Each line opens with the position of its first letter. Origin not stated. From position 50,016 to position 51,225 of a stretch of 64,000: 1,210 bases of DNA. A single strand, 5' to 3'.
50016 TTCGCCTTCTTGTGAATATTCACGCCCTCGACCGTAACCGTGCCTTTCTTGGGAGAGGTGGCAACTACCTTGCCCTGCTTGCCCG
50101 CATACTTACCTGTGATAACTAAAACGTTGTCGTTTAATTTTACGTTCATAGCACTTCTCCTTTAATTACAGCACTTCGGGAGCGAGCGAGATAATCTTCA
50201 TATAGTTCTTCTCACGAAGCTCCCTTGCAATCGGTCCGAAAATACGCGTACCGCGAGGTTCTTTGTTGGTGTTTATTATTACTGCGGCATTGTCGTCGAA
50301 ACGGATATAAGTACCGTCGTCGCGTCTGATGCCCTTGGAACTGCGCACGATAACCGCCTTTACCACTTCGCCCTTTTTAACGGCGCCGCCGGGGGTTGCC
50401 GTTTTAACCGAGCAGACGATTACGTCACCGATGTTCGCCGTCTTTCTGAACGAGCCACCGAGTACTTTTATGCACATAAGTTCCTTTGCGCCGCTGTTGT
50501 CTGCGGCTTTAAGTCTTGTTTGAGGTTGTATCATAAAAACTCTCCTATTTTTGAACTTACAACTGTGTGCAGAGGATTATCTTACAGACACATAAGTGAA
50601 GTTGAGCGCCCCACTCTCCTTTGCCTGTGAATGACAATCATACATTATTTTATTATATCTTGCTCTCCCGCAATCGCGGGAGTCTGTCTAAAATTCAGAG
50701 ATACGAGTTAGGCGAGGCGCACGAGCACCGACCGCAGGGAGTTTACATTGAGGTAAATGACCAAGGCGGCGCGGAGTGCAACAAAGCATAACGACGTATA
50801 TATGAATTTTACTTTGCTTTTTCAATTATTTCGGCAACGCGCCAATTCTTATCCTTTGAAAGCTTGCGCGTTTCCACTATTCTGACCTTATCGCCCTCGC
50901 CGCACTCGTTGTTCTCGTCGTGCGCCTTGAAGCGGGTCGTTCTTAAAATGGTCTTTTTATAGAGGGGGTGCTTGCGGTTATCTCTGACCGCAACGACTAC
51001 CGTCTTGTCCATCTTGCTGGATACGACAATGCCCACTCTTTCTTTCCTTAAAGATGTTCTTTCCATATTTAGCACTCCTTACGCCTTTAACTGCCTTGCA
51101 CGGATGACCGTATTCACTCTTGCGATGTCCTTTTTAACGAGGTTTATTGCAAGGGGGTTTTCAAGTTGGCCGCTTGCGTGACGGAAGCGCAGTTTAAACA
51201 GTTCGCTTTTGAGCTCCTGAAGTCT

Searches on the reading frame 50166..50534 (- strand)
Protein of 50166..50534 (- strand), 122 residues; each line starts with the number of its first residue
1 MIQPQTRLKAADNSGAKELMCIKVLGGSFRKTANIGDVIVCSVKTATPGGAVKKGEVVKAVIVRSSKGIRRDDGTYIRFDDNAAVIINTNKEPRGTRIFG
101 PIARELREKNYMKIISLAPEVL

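Call 27: search_protein_families(library=ncbifam, proteins=[window:50166-50534:-])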
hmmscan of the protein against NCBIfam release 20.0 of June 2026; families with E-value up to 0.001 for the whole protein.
window:50166-50534:- (122 aa): 3 families
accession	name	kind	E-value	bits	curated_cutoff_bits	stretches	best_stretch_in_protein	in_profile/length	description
TIGR01067.1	rplN_bact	equivalog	1.4e-56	189.7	111.1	1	1-122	1-122/122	50S ribosomal protein L14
NF006344.0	PRK08571.1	equivalog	3.8e-30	104.4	168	1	3-118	13-128/132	50S ribosomal protein L14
TIGR03673.1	uL14_arch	equivalog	9.5e-29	99.9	191.45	1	3-118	12-127/131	50S ribosomal protein L14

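Call 31: find_encoding_contigs(protein=window:50166-50534:-, flank=3000, max_places=10)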
Protein window:50166-50534:- (122 aa): 23 contigs read that carry it; 10 places shown.
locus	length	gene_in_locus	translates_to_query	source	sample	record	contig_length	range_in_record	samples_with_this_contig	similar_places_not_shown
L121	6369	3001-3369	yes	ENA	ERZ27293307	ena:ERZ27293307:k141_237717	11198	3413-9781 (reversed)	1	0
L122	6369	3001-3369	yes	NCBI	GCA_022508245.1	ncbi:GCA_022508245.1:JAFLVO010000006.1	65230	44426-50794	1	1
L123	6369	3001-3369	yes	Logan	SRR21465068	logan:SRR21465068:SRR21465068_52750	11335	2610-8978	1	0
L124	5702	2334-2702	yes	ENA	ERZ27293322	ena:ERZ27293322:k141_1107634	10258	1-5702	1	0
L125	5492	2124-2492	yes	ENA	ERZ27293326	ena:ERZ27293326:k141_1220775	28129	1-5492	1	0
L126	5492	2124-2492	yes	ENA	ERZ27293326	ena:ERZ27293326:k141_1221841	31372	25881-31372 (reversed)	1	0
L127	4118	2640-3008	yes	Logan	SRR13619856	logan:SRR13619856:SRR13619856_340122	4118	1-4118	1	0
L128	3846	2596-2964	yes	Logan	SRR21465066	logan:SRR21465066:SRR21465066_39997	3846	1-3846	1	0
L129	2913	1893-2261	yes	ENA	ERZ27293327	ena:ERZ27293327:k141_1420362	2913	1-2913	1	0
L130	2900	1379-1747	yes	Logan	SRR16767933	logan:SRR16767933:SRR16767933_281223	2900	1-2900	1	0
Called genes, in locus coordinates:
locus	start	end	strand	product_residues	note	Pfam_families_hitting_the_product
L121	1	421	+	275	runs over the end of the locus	PF00181:Ribosomal_L2_N, PF03947:Ribosomal_L2_C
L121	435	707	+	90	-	PF00203:Ribosomal_S19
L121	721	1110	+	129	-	PF00237:Ribosomal_L22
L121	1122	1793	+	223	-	PF07650:KH_2, PF00189:Ribosomal_S3_C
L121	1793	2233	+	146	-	PF00252:Ribosomal_L16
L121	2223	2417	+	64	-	PF00831:Ribosomal_L29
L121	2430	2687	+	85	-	PF00366:Ribosomal_S17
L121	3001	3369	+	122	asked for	PF00238:Ribosomal_L14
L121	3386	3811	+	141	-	PF00467:KOW, PF17136:ribosomal_L24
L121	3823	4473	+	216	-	PF00281:Ribosomal_L5, PF00673:Ribosomal_L5_C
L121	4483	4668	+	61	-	PF00253:Ribosomal_S14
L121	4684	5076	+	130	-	PF00410:Ribosomal_S8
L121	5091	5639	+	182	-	PF00347:Ribosomal_L6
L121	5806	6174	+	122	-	PF00861:Ribosomal_L18p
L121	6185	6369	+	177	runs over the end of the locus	PF00333:Ribosomal_S5, PF03719:Ribosomal_S5_C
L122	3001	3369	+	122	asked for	PF00238:Ribosomal_L14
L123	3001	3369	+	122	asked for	PF00238:Ribosomal_L14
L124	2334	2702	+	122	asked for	PF00238:Ribosomal_L14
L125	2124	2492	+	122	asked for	PF00238:Ribosomal_L14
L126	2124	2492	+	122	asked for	PF00238:Ribosomal_L14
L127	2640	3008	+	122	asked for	PF00238:Ribosomal_L14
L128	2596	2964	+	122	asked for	PF00238:Ribosomal_L14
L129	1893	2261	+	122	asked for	PF00238:Ribosomal_L14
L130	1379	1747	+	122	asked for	PF00238:Ribosomal_L14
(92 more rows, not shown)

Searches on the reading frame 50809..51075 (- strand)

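Call 27: search_protein_families(library=ncbifam, proteins=[window:50809-51075:-])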
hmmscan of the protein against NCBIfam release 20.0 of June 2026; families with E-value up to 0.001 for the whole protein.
window:50809-51075:- (88 aa): 4 families
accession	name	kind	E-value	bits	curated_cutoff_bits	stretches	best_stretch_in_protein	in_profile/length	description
NF004123.1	PRK05610.1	equivalog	1.9e-32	111.2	74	1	10-80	1-71/72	30S ribosomal protein S17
TIGR03635.1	uS17_bact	equivalog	5.5e-31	106.4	88.7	1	10-80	1-71/72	30S ribosomal protein S17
NF006345.0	PRK08572.1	equivalog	8.7e-12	44.9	120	1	14-86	35-108/111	30S ribosomal protein S17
TIGR03630.1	uS17_arch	equivalog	7.4e-10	38.7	105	1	15-82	32-100/102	30S ribosomal protein S17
